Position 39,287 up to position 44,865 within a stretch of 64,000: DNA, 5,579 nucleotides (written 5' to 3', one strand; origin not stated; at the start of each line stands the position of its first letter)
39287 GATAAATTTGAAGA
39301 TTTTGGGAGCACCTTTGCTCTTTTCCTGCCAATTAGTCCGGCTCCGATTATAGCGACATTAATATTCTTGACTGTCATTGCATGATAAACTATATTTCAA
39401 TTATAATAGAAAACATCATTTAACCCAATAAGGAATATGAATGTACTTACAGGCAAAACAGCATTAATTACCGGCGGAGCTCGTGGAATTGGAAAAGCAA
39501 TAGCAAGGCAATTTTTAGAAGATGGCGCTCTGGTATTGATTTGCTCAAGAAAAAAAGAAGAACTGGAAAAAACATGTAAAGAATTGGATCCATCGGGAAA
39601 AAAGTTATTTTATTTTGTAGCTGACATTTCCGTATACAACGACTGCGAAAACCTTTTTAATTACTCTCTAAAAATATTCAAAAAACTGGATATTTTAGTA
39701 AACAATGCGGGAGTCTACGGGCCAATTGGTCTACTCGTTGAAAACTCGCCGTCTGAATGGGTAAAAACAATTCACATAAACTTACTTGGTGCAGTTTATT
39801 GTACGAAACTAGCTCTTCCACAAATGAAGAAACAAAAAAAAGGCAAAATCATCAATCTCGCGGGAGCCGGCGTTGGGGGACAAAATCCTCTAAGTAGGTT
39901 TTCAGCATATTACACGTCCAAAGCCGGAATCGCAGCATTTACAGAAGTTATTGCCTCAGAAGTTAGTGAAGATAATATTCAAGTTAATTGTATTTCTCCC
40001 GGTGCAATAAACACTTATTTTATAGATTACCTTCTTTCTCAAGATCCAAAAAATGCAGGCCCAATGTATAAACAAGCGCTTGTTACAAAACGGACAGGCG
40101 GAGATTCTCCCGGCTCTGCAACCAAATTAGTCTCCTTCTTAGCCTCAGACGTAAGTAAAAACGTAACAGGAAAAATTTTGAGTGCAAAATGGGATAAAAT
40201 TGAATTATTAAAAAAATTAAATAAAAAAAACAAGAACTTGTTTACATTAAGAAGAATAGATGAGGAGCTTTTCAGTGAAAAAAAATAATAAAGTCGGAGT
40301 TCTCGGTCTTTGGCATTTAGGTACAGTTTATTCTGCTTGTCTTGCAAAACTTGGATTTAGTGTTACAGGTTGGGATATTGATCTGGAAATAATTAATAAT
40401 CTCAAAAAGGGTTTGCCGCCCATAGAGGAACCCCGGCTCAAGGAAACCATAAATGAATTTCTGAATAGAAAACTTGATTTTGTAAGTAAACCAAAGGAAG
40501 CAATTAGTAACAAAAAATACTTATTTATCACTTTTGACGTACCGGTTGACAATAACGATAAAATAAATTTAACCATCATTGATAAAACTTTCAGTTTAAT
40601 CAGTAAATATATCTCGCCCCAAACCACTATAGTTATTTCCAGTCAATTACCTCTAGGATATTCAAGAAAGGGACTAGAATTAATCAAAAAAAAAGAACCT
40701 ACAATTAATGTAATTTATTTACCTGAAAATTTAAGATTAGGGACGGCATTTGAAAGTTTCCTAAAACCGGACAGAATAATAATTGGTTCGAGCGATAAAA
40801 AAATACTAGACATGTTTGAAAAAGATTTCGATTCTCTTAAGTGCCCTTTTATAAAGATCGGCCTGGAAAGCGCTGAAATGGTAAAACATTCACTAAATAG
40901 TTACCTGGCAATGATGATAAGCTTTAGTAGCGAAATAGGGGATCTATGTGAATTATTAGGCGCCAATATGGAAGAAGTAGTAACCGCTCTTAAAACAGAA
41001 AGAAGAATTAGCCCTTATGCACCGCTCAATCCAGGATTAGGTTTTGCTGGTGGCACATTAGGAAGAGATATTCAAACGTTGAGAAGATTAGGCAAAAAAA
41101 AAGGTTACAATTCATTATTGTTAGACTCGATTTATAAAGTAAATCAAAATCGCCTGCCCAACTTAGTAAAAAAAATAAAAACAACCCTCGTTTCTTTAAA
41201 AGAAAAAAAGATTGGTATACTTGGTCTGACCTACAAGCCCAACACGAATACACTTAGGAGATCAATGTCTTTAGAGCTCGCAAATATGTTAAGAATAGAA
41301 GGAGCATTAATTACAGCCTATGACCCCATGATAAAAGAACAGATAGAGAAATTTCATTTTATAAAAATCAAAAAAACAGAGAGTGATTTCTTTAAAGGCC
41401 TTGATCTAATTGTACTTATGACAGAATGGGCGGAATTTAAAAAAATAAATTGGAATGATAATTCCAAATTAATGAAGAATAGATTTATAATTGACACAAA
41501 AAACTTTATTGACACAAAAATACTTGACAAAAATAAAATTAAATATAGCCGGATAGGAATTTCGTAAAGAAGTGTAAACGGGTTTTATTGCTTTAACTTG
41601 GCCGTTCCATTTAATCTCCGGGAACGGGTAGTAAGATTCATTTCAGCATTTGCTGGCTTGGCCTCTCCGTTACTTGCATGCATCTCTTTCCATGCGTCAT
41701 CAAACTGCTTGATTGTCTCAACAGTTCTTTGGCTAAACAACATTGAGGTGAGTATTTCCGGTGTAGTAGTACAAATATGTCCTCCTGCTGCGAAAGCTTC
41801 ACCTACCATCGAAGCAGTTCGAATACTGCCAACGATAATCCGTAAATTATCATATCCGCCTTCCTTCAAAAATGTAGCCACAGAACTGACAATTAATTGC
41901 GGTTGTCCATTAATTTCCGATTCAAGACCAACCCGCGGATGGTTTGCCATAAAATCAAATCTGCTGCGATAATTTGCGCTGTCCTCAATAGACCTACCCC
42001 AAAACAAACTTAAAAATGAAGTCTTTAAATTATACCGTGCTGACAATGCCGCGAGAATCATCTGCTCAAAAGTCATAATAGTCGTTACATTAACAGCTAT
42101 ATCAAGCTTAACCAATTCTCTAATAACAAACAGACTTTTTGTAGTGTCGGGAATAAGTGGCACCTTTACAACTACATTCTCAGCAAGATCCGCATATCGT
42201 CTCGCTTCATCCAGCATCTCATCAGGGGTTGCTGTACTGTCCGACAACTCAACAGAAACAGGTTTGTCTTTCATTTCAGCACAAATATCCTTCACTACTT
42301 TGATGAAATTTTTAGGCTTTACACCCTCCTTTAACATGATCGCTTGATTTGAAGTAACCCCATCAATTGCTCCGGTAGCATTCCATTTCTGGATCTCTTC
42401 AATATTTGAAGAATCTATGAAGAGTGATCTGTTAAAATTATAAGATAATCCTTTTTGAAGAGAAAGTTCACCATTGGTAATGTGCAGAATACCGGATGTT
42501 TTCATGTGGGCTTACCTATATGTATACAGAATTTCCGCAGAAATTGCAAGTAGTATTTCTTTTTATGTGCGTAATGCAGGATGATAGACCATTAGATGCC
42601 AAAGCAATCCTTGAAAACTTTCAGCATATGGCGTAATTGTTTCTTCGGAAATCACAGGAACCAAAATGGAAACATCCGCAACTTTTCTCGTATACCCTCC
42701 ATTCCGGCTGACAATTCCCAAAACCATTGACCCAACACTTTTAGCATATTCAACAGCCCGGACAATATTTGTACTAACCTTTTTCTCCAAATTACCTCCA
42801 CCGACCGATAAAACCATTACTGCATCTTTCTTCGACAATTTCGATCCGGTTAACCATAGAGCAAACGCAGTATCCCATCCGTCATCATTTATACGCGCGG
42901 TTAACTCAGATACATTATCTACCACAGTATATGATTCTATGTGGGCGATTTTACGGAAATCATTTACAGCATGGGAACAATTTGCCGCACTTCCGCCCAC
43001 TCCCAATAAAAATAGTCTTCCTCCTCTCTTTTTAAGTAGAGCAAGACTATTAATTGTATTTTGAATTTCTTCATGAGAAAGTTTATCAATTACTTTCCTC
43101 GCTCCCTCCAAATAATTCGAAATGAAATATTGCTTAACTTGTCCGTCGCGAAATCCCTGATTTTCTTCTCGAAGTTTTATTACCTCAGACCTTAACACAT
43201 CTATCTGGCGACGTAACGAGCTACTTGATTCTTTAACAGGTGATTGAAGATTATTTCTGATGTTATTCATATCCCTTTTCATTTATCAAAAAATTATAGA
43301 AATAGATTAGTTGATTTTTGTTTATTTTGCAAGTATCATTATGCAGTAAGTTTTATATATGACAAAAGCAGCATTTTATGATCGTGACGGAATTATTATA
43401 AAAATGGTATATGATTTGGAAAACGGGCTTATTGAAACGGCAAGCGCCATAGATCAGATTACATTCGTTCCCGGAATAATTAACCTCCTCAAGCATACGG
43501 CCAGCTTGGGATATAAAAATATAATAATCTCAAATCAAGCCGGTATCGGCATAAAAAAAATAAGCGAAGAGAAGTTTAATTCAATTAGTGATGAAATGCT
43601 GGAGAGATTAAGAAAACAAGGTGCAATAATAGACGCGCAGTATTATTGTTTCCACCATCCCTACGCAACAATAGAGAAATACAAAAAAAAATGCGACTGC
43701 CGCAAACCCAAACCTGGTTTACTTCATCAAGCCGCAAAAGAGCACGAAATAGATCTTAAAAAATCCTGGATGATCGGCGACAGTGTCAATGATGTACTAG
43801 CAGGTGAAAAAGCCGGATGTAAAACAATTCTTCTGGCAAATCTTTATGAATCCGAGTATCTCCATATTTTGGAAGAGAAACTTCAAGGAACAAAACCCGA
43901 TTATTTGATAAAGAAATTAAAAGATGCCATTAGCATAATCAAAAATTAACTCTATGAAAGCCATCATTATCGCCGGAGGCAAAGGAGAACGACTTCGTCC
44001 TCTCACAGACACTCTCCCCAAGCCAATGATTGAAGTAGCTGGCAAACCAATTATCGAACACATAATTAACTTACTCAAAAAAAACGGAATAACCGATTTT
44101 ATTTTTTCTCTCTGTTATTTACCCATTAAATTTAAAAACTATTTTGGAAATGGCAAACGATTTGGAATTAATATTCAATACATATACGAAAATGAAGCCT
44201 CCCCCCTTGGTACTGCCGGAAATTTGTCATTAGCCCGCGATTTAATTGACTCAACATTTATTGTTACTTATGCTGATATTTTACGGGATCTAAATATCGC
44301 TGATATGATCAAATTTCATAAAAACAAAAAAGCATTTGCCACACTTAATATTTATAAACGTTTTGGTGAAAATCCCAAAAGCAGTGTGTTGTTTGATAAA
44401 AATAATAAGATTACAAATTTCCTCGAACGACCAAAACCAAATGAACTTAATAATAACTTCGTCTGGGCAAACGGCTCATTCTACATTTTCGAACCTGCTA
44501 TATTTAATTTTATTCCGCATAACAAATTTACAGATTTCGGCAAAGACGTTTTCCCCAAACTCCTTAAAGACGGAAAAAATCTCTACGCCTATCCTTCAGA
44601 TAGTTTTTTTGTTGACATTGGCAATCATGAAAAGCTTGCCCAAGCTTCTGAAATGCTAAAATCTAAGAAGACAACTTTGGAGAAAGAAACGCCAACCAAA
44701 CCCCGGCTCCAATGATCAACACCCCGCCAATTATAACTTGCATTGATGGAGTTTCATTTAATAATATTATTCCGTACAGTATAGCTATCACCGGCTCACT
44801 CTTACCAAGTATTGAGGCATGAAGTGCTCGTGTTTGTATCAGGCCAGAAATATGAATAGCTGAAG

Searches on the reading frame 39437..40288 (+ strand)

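Call 7: search_protein_families(library=pfam, proteins=[window:39437-40288:+], max_evalue=0.001)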
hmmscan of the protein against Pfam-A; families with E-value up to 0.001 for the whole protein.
window:39437-40288:+ (283 aa): 4 families
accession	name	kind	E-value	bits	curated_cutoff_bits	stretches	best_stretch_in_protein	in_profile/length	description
PF00106.31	adh_short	-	8.8e-54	182.4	26.6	1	7-195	1-186/195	short chain dehydrogenase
PF13561.12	adh_short_C2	-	6.4e-45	154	27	1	15-248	3-229/236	Enoyl-(Acyl carrier protein) reductase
PF08659.16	KR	-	4.4e-08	33.7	22.6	1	8-117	2-114/180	KR domain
PF23441.1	SDR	-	2.4e-06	27.6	27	1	2-248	3-249/258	SDR-like rossmann domain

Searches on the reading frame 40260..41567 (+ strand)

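Call 7: search_protein_families(library=pfam, proteins=[window:40260-41567:+], max_evalue=0.001)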
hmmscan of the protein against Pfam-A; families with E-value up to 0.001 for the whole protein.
window:40260-41567:+ (435 aa): 3 families
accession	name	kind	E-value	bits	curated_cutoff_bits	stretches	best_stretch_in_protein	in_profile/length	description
PF03721.20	UDPG_MGDP_dh_N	-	5.3e-30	104.8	27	1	11-184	2-182/187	UDP-glucose/GDP-mannose dehydrogenase family, NAD binding domain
PF03720.21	UDPG_MGDP_dh_C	-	6.6e-27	94.3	30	1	319-418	1-102/103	UDP-glucose/GDP-mannose dehydrogenase family, UDP binding domain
PF00984.24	UDPG_MGDP_dh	-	4.3e-21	75.3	25.4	1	203-296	1-93/94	UDP-glucose/GDP-mannose dehydrogenase family, central domain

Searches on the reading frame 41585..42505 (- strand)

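Call 7: search_protein_families(library=pfam, proteins=[window:41585-42505:-], max_evalue=0.001)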
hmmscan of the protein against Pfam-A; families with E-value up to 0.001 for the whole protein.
window:41585-42505:- (306 aa): 1 family
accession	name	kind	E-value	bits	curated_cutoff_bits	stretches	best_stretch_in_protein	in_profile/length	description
PF00923.25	TAL_FSA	-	9.5e-29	101.1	27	1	28-275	1-245/285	Transaldolase/Fructose-6-phosphate aldolase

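Call 62: search_protein_families(library=ncbifam, proteins=[window:41585-42505:-], max_evalue=1e-10)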
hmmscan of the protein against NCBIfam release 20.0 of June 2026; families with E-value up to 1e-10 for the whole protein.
window:41585-42505:- (306 aa): 4 families
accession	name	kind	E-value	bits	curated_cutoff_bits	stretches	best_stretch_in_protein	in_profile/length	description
TIGR00875.1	fsa_talC_mipB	equivalog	2.7e-29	102.1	245.95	1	28-155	3-121/213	fructose-6-phosphate aldolase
NF009299.0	PRK12656.1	equivalog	4.1e-19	69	214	1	29-153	4-123/222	fructose-6-phosphate aldolase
TIGR02134.1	transald_staph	equivalog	3.1e-18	66.3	281.95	1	25-171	5-147/236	transaldolase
NF009296.0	PRK12653.1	subfamily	3.8e-12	46.4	306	0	28-155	3-123/220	fructose-6-phosphate aldolase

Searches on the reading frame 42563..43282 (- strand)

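Call 7: search_protein_families(library=pfam, proteins=[window:42563-43282:-], max_evalue=0.001)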
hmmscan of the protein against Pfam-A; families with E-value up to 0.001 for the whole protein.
window:42563-43282:- (239 aa): 1 family
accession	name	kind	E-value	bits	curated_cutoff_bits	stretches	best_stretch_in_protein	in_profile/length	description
PF13580.11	SIS_2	-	4.7e-07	30.3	27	1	57-192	2-138/138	SIS domain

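Call 62: search_protein_families(library=ncbifam, proteins=[window:42563-43282:-], max_evalue=1e-10)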
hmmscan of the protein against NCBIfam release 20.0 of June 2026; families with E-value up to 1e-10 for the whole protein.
window:42563-43282:- (239 aa): 1 family
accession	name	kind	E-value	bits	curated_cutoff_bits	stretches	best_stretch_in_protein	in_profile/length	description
TIGR00441.1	gmhA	equivalog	7.9e-12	45.5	209.45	1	85-216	9-138/154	D-sedoheptulose 7-phosphate isomerase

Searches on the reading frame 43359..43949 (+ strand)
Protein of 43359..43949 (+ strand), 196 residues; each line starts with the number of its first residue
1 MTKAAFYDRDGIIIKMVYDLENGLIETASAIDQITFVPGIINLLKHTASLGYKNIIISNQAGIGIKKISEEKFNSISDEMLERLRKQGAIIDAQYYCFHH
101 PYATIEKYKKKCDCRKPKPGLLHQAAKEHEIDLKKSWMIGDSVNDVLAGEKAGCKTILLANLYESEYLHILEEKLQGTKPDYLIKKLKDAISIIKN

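Call 7: search_protein_families(library=pfam, proteins=[window:43359-43949:+], max_evalue=0.001)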
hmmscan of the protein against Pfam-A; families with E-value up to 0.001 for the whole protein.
window:43359-43949:+ (196 aa): 6 families
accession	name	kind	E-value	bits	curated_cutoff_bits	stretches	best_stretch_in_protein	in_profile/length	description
PF13242.12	Hydrolase_like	-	7.6e-14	51.8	22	1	114-190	2-75/75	HAD-hyrolase-like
PF13419.12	HAD_2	-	4.8e-10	40.3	23.8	1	112-158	131-177/178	Haloacid dehalogenase-like hydrolase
PF00702.32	Hydrolase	-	2.8e-09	38.1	26.4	1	30-153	93-191/191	haloacid dehalogenase-like hydrolase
PF08645.17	PNK3P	-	2e-08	34.6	22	1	17-146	4-130/161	Polynucleotide kinase 3 phosphatase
PF12710.13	HAD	-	9.6e-05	23.3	27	1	34-147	76-186/189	haloacid dehalogenase-like hydrolase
PF06888.18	Put_Phosphatase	-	0.00084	19.3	27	0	26-148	62-184/234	Putative Phosphatase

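Call 62: search_protein_families(library=ncbifam, proteins=[window:43359-43949:+], max_evalue=1e-10)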
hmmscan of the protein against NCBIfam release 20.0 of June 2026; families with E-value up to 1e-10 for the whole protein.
window:43359-43949:+ (196 aa): 10 families
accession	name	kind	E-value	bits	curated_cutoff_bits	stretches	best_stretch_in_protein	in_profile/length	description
TIGR00213.1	GmhB_yaeD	subfamily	1e-39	136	149.6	1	3-159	2-149/176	D-glycero-beta-D-manno-heptose 1,7-bisphosphate 7-phosphatase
NF006506.0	PRK08942.1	equivalog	1e-36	126.1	178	1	2-160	3-147/182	D-glycero-beta-D-manno-heptose 1,7-bisphosphate 7-phosphatase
TIGR01656.1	Histidinol-ppas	subfamily_domain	4.4e-35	120.8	84.15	1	4-157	2-143/149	histidinol-phosphate phosphatase domain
TIGR01662.1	HAD-SF-IIIA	subfamily_domain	3.7e-27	95.1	44.6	1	3-161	1-140/141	HAD-IIIA family hydrolase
NF050049.1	HBPPhtaseGmhB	domain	3.4e-26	92.1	250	1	2-162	3-146/171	D-glycero-alpha-D-manno-heptose-1,7-bisphosphate 7-phosphatase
NF003937.0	PRK05446.1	equivalog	2e-24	86.2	443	1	2-173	3-161/355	bifunctional histidinol-phosphatase/imidazoleglycerol-phosphate dehydratase HisB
NF005264.0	PRK06769.1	equivalog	3.8e-22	78.9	217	1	94-195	71-172/175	HAD-IIIA family hydrolase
TIGR01261.1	hisB_Nterm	equivalog_domain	9.2e-22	77.3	140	1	3-158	2-145/161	histidinol-phosphatase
NF009695.0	PRK13222.1-2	equivalog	3.4e-11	43.1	225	0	114-195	148-223/226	phosphoglycolate phosphatase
NF009804.0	PRK13288.1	equivalog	4.6e-11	42.6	218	0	113-195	135-211/215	pyrophosphatase PpaX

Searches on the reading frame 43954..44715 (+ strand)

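Call 12: search_protein_families(library=pfam, proteins=[window:43954-44715:+], max_evalue=0.001)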
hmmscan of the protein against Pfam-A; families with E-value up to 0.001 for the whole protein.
window:43954-44715:+ (253 aa): 2 families
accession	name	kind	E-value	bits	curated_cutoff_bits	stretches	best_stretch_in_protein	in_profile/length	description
PF00483.29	NTP_transferase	-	2.1e-41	142.5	21.2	1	2-236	1-243/245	Nucleotidyl transferase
PF12804.13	NTP_transf_3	-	1.9e-06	28.6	27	1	3-53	1-46/160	MobA-like NTP transferase domain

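Call 62: search_protein_families(library=ncbifam, proteins=[window:43954-44715:+], max_evalue=1e-10)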
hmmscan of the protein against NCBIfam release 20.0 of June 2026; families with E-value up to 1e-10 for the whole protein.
window:43954-44715:+ (253 aa): 17 families
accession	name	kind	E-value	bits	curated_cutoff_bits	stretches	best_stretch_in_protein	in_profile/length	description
NF052502.1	man1P_GTase_Rv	exception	1.3e-45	155.8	440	1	2-235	2-230/352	mannose-1-phosphate guanylyltransferase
TIGR03992.1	Arch_glmU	subfamily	2.1e-36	125.7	292.1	1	1-238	1-231/393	bifunctional sugar-1-phosphate nucleotidylyltransferase/acetyltransferase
NF045761.1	NAMPUrTaseMurU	equivalog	1.1e-35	123.6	250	1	1-233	1-225/226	N-acetylmuramate alpha-1-phosphate uridylyltransferase MurU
TIGR02623.1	G1P_cyt_trans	equivalog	7.5e-31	107.5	300.25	2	1-67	1-67/255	glucose-1-phosphate cytidylyltransferase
NF041313.1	UDPGP_AglF_Halo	equivalog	1.3e-29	103.3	400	1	1-233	1-232/234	UTP--glucose-1-phosphate uridylyltransferase AglF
TIGR01208.1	rmlA_long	equivalog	9.5e-27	93.8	320.25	1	2-237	1-236/353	glucose-1-phosphate thymidylyltransferase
NF049965.1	GlMnHpPGnyltfHddC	equivalog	6.4e-26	91.4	300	1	1-226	1-212/221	D-glycero-D-manno-heptose 1-phosphate guanosyltransferase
NF003670.0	PRK05293.1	equivalog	5.6e-22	78.2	470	1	3-242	7-265/382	glucose-1-phosphate adenylyltransferase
NF041173.1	Sug_nt_acttase_Thmprot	equivalog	1.3e-21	77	600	1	1-232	1-224/405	bifunctional sugar-1-phosphate nucleotidylyltransferase/acetyltransferase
TIGR02091.1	glgC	equivalog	5.3e-20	71.8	424.9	1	2-243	2-267/364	glucose-1-phosphate adenylyltransferase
TIGR01207.1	rmlA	equivalog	2.2e-16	59.8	360.65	1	2-237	1-238/286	glucose-1-phosphate thymidylyltransferase RfbA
NF012024.0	PRK15480.1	equivalog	7.7e-14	51.5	588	1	2-184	5-184/292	glucose-1-phosphate thymidylyltransferase RfbA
NF002772.0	PRK02862.1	equivalog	1.6e-13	50.2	537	0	135-237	173-274/429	glucose-1-phosphate adenylyltransferase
TIGR01099.1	galU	equivalog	1.7e-13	50.8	326.8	0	1-51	2-52/261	UTP--glucose-1-phosphate uridylyltransferase GalU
NF001947.0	PRK00725.1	subfamily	7.1e-13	48.1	470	0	102-218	133-259/426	glucose-1-phosphate adenylyltransferase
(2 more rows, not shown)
